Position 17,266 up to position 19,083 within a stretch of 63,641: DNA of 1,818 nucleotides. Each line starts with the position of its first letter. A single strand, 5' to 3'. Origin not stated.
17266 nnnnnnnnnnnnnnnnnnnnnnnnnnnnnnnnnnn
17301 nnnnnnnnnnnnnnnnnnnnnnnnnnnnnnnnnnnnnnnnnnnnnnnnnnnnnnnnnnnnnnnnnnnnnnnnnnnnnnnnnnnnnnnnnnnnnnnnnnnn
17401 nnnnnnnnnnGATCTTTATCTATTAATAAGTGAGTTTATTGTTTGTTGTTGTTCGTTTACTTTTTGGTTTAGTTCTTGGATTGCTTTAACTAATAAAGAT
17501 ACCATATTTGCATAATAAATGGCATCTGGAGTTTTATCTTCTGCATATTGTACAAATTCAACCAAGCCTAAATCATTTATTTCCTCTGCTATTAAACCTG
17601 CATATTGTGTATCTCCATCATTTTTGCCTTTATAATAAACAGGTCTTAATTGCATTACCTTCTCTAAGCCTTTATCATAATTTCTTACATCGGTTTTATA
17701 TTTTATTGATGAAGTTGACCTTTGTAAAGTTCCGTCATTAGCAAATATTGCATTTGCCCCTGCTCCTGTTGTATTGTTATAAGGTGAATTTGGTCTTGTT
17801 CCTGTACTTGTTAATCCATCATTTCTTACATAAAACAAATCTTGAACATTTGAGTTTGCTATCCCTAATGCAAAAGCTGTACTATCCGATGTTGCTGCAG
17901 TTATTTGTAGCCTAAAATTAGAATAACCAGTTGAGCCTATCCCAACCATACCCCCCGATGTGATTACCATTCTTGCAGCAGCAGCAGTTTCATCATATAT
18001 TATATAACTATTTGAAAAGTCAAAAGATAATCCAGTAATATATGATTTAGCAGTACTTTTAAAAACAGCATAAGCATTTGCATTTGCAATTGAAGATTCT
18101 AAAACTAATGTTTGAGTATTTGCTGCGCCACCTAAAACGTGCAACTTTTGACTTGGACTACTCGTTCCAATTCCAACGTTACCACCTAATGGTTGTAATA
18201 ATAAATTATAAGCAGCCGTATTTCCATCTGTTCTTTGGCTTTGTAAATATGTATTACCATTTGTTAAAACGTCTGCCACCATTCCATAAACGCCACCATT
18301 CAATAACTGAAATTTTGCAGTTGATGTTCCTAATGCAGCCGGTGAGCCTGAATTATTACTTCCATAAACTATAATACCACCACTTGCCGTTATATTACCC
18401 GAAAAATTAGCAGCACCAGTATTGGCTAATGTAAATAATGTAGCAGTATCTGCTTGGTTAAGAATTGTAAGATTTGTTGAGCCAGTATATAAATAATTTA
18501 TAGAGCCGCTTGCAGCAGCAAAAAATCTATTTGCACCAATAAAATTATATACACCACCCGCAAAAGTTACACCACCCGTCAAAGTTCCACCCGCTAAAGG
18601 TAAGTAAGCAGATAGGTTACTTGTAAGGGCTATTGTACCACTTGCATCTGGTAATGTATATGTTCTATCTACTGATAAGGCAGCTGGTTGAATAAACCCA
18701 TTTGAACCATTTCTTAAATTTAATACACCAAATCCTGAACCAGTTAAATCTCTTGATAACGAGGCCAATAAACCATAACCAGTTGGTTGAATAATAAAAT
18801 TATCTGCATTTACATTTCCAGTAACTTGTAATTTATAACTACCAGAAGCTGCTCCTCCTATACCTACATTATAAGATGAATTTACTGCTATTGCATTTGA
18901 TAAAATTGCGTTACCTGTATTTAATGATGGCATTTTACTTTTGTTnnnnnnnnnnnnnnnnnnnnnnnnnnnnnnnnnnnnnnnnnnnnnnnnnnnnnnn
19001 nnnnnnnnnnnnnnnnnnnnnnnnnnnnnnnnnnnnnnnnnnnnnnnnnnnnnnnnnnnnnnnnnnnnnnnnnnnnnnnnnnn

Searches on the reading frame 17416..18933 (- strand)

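Call 59: search_protein_families(library=pfam, proteins=[window:17416-18933:-], max_evalue=0.01)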
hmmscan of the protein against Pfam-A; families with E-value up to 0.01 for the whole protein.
window:17416-18933:- (505 aa): 1 family
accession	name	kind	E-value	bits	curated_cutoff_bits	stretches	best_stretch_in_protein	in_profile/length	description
PF13884.11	Peptidase_S74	-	3.7e-06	27.6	22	1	408-454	1-51/58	Chaperone of endosialidase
